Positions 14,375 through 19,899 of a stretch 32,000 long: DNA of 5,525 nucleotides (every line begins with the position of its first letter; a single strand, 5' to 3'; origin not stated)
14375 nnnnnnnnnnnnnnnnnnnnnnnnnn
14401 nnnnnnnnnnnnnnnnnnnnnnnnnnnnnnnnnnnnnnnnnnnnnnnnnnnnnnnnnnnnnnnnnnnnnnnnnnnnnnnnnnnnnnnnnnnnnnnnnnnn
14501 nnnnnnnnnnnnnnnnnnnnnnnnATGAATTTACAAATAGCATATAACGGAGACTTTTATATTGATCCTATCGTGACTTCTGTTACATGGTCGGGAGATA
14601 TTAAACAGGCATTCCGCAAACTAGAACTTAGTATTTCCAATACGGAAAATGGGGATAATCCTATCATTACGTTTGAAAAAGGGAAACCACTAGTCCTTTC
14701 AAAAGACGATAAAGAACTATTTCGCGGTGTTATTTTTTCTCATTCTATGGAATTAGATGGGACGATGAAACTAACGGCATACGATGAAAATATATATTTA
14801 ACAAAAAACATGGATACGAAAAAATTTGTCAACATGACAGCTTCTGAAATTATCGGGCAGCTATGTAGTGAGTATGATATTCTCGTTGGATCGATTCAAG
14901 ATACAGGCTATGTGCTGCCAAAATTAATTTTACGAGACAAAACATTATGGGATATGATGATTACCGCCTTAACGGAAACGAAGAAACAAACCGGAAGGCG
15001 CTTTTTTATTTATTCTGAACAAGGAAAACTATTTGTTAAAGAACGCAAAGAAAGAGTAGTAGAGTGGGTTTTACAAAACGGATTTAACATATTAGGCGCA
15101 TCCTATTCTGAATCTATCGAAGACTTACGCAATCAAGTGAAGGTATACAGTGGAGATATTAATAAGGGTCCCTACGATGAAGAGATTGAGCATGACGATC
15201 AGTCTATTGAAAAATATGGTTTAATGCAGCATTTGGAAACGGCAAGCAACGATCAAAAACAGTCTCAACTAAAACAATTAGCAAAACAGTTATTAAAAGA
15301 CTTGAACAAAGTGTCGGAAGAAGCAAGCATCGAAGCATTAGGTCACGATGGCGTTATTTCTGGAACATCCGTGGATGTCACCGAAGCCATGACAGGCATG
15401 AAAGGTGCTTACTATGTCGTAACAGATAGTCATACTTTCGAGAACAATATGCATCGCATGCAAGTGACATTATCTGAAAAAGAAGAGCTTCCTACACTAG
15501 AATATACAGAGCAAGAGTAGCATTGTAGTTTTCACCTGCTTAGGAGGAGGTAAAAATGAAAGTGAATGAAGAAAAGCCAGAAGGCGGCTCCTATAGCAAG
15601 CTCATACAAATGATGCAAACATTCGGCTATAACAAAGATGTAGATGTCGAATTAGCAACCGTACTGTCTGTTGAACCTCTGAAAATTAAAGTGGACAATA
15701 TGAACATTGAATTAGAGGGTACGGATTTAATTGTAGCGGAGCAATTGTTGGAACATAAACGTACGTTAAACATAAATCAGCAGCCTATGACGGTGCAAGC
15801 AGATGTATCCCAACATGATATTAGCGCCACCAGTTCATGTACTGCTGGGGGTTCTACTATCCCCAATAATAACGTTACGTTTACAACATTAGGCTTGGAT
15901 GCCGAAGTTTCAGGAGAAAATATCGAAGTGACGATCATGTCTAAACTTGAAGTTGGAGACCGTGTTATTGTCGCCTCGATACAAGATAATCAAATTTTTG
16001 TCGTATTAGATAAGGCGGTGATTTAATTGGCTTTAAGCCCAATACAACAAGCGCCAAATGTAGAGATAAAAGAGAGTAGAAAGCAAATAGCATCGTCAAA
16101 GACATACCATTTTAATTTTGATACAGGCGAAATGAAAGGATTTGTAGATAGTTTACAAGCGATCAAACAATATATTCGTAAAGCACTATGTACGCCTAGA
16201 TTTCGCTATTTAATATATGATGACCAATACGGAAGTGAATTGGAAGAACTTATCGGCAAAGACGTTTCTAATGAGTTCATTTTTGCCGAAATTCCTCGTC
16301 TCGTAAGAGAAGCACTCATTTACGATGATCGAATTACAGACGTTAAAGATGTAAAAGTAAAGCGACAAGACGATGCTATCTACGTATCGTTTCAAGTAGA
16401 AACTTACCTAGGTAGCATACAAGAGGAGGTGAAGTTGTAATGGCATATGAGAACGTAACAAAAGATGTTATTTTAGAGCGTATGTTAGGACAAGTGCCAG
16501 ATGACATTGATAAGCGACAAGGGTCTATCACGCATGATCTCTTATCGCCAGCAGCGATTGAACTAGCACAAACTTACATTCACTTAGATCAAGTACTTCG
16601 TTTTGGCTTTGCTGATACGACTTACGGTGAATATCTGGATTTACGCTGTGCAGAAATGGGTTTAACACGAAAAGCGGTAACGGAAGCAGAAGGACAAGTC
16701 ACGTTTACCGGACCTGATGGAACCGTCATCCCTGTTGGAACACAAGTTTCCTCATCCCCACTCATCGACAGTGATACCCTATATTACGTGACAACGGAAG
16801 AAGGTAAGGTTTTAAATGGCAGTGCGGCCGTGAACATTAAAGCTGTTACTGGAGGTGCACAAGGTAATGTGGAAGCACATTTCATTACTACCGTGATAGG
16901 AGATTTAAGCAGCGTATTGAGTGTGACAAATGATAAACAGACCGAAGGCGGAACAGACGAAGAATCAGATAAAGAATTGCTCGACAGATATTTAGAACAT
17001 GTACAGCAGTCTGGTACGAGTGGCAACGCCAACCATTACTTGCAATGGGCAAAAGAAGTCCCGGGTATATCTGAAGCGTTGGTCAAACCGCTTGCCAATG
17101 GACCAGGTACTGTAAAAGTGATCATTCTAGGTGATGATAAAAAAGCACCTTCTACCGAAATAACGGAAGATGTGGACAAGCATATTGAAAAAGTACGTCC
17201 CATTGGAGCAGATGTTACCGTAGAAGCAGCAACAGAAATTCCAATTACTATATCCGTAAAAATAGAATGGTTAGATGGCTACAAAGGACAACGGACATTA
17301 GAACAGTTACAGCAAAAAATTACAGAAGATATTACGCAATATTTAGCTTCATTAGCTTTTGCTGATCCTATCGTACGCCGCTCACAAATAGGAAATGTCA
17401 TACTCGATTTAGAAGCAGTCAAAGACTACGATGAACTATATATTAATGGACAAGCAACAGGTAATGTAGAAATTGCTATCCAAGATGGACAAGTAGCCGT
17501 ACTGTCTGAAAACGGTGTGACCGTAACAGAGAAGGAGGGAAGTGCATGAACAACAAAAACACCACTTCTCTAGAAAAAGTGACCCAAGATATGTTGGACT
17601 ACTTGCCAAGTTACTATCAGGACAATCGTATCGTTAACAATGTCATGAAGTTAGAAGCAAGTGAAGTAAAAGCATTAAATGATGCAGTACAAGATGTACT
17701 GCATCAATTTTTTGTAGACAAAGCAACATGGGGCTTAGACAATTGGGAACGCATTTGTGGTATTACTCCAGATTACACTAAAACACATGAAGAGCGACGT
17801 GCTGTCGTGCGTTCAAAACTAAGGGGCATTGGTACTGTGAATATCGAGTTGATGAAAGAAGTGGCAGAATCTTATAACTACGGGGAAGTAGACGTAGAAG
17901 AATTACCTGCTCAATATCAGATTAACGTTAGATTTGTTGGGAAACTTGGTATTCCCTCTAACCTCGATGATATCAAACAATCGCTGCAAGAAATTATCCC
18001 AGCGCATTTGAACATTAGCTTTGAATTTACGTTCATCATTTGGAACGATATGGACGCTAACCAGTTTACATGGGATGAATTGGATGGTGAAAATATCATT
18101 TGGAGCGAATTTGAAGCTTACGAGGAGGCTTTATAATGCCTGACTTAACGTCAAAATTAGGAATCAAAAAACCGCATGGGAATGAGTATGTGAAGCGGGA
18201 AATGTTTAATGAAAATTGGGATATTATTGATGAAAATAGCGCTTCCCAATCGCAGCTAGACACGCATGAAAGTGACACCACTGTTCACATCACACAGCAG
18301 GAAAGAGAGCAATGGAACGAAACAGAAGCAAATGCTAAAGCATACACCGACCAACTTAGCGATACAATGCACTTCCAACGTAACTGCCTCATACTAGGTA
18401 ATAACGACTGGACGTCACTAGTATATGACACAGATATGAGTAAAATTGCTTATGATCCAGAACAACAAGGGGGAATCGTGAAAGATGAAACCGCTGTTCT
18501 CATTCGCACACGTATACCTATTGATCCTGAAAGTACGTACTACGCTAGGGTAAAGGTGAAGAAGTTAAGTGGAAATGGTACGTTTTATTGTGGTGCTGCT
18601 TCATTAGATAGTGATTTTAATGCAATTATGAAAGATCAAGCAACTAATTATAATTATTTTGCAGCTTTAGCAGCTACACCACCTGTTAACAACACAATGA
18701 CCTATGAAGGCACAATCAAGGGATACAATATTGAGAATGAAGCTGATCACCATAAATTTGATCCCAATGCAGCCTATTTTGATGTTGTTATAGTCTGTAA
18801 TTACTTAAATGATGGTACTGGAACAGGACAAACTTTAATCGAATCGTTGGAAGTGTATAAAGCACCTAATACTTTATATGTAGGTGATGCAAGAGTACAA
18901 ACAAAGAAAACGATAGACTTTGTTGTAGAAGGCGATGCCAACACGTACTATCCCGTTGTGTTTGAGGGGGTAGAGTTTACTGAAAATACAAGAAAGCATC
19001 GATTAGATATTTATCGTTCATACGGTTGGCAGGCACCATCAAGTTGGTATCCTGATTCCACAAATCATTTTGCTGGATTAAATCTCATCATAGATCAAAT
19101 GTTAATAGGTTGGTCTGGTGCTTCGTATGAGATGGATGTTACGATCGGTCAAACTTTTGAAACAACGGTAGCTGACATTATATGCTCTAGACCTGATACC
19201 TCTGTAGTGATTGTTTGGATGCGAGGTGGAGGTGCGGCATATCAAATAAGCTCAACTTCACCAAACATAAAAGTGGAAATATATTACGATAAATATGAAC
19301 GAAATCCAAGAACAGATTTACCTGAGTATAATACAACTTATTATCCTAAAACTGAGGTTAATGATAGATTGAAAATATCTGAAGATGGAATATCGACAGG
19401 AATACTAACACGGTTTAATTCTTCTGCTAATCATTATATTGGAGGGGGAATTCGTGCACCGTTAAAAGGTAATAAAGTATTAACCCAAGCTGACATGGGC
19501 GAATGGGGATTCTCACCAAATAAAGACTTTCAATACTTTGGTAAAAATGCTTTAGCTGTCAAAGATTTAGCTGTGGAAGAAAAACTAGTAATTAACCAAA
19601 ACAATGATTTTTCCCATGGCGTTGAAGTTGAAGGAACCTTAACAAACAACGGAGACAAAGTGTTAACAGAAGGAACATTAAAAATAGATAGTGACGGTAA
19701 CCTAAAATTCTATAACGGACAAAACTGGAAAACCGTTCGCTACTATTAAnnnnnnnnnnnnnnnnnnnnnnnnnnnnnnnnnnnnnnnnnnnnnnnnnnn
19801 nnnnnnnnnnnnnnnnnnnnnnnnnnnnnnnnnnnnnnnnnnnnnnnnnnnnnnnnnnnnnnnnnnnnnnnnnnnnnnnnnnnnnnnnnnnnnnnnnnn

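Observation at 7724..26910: Head-less PBSX-type contractile tail cluster: candidate R-type tailocin in a Bacillaceae-like genome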

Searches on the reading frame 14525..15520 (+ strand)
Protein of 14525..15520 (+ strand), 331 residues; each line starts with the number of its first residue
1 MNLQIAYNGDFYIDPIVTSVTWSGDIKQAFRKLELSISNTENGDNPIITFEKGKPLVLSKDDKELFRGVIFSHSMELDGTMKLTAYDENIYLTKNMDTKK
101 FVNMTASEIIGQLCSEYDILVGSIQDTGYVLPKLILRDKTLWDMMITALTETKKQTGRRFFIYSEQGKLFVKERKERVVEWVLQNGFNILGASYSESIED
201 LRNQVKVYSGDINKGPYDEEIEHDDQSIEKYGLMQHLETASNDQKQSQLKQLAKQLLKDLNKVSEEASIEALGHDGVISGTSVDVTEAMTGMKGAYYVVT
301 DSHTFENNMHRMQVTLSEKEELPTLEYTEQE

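Call 3: search_protein_families(library=pfam, proteins=[window:14525-15520:+], max_evalue=0.01)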
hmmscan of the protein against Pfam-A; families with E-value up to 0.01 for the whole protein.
window:14525-15520:+ (331 aa): 1 family
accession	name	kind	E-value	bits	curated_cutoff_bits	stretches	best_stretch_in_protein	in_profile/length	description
PF24032.1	YQBQ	-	8.9e-93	311.3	27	1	20-316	1-293/294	YQBQ-like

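Call 61: search_solved_structures(query=window:14525-15520:+, max_evalue=0.01)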
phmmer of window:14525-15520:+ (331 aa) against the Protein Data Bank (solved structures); distinct sequences matched with E-value up to 0.01: 4.
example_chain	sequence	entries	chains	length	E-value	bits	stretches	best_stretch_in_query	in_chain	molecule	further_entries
8v3w_H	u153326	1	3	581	2.8e-24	89.2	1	8-317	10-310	Hub-Hydrolase (CD1368)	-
9g8s_q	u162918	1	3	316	1.3e-06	31.2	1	17-315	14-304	XkdQ-related protein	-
9gtr_q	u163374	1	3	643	0.00035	23.2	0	236-315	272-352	Gp5/Type VI secretion system Vgr protein OB-fold domain-containing protein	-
9rce_F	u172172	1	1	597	0.0081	18.7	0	59-206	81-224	Type VI secretion system tip protein VgrG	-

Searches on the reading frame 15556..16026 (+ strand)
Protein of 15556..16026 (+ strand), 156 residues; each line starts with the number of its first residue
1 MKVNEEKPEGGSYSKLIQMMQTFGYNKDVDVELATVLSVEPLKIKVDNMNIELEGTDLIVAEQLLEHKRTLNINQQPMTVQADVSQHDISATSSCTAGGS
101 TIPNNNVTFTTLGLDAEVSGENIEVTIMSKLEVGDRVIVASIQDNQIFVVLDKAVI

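Call 4: search_protein_families(library=pfam, proteins=[window:15556-16026:+], max_evalue=0.01)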
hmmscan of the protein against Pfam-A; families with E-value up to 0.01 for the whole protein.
window:15556-16026:+ (156 aa): 1 family
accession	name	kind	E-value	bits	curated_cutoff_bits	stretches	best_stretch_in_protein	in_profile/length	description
PF10844.13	DUF2577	-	8.5e-19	68.1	22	1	19-153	5-96/96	Protein of unknown function (DUF2577)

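Call 101: search_solved_structures(query=window:15556-16026:+, max_evalue=0.1)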
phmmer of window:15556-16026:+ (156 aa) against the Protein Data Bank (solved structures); distinct sequences matched with E-value up to 0.1: 0.

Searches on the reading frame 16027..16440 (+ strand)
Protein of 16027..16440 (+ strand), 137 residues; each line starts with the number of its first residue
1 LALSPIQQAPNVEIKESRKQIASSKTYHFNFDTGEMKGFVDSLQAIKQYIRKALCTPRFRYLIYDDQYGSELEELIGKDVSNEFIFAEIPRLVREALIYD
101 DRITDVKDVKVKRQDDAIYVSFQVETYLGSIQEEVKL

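Call 4: search_protein_families(library=pfam, proteins=[window:16027-16440:+], max_evalue=0.01)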
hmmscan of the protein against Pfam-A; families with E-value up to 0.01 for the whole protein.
window:16027-16440:+ (137 aa): 1 family
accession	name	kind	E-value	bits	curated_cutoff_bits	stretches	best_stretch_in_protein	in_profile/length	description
PF10934.14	Sheath_initiator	-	1.7e-29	102.3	32.9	1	27-124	1-104/104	Contractile injection system sheath initiator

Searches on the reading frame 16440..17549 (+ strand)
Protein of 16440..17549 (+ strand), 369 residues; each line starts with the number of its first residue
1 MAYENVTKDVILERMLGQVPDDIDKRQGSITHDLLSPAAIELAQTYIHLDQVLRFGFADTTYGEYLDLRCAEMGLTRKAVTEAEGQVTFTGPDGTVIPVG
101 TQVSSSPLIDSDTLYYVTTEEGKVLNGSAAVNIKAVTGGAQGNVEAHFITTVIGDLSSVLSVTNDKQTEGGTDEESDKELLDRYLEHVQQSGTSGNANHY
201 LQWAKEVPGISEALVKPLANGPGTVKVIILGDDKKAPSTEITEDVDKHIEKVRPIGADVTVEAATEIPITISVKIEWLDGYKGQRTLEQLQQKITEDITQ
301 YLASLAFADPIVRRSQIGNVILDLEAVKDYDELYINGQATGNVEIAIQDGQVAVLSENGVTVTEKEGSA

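Call 4: search_protein_families(library=pfam, proteins=[window:16440-17549:+], max_evalue=0.01)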
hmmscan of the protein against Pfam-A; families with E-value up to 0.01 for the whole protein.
window:16440-17549:+ (369 aa): 1 family
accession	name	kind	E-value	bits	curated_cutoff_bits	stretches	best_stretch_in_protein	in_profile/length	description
PF04865.19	Baseplate_J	-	3.2e-69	233.5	21.1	1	63-319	2-254/255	Baseplate J-like protein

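Call 62: search_solved_structures(query=window:16440-17549:+, max_evalue=0.01)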
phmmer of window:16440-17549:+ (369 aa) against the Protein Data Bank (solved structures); distinct sequences matched with E-value up to 0.01: 5.
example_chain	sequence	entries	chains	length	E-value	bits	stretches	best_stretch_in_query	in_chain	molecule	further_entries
8v3w_E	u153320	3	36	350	7.6e-50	173.4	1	3-345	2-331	TRI-2 (CD1371)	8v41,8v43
9g8s_C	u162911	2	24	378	1.5e-36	129.7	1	8-349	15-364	Baseplate J family protein | gp65 - Triplex 1a protein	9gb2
9ki1_H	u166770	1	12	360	8.7e-16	61.4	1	43-235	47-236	Baseplate protein gp47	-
9euf_C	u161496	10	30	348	2.1e-07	33.9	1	19-336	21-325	Baseplate component | ORF62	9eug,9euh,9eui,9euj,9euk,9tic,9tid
9ndy_H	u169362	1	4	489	7.5e-06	28.8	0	9-106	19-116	Wedge protein 2 (gp023)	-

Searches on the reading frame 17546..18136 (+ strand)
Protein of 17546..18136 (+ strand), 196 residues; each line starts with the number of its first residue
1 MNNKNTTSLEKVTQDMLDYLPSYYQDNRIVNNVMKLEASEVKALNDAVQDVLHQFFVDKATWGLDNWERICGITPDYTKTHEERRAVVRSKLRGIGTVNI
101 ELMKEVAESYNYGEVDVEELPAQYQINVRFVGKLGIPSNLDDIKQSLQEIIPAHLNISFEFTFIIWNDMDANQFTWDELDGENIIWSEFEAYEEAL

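Call 4: search_protein_families(library=pfam, proteins=[window:17546-18136:+], max_evalue=0.01)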
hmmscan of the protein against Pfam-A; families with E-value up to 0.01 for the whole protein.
window:17546-18136:+ (196 aa): 1 family
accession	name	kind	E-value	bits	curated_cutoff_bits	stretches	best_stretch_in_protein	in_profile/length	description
PF10076.14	Phage_Mu_Gp48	-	8.3e-38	130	37.4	1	14-161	1-149/150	Bacteriophage Mu-like, Gp48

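Call 100: search_solved_structures(query=window:17546-18136:+, max_evalue=0.1)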
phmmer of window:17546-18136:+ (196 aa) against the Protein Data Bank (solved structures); distinct sequences matched with E-value up to 0.1: 4.
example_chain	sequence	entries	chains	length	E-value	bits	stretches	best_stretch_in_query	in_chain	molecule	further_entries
8v3w_N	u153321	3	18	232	9.5e-18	67.8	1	16-156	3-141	TRI-1 (CD1372)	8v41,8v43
9gb2_M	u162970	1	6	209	1.6e-13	54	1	13-165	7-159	gp66 - Triplex 2 protein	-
9g8s_N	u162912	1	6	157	2.2e-13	53.6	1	13-161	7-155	XkdT-related protein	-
9ki1_a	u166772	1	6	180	0.031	17.3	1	43-126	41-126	Baseplate protein gp48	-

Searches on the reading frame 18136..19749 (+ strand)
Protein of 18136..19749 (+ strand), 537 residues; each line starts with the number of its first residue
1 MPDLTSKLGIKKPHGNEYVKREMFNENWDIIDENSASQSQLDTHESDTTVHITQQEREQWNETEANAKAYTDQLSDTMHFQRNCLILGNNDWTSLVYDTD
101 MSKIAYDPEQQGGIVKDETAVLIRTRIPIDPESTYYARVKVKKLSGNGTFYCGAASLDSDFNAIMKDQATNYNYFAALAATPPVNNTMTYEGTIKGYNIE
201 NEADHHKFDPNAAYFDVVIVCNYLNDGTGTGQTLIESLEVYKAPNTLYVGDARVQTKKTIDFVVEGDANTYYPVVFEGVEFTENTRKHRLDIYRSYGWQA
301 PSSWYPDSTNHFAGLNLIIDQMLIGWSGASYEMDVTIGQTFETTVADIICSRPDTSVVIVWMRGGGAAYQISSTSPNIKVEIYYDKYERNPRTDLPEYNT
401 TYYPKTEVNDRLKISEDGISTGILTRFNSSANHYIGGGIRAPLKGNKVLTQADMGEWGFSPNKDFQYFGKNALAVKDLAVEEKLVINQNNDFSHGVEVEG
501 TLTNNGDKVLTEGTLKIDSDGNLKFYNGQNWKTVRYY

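Call 4: search_protein_families(library=pfam, proteins=[window:18136-19749:+], max_evalue=0.01)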
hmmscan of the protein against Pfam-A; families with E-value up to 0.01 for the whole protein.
window:18136-19749:+ (537 aa): 0 families

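Call 7: search_protein_families(library=phrogs, proteins=[window:18136-19749:+], max_evalue=0.01)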
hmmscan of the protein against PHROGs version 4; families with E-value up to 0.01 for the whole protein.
window:18136-19749:+ (537 aa): 3 families
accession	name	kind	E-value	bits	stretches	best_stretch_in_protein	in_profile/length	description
phrog_10758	-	unknown function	4.1e-16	60.4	1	250-375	55-202/267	-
phrog_12754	-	unknown function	1.3e-05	25.3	1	33-76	60-105/579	-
phrog_27373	-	tail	0.00023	20.5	1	35-69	393-427/943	tail protein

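Call 56: search_solved_structures(query=window:18136-19749:+, max_evalue=1)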
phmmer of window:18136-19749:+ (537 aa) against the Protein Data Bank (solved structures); distinct sequences matched with E-value up to 1: 1.
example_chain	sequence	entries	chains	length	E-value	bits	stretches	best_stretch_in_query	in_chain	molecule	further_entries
6r5w_A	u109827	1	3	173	0.19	13.6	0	36-76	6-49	Gp15 protein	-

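Call 64: search_protein_families(library=ncbifam, proteins=[window:18136-19749:+], max_evalue=0.01)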
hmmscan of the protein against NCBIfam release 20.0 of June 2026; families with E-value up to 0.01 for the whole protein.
window:18136-19749:+ (537 aa): 0 families
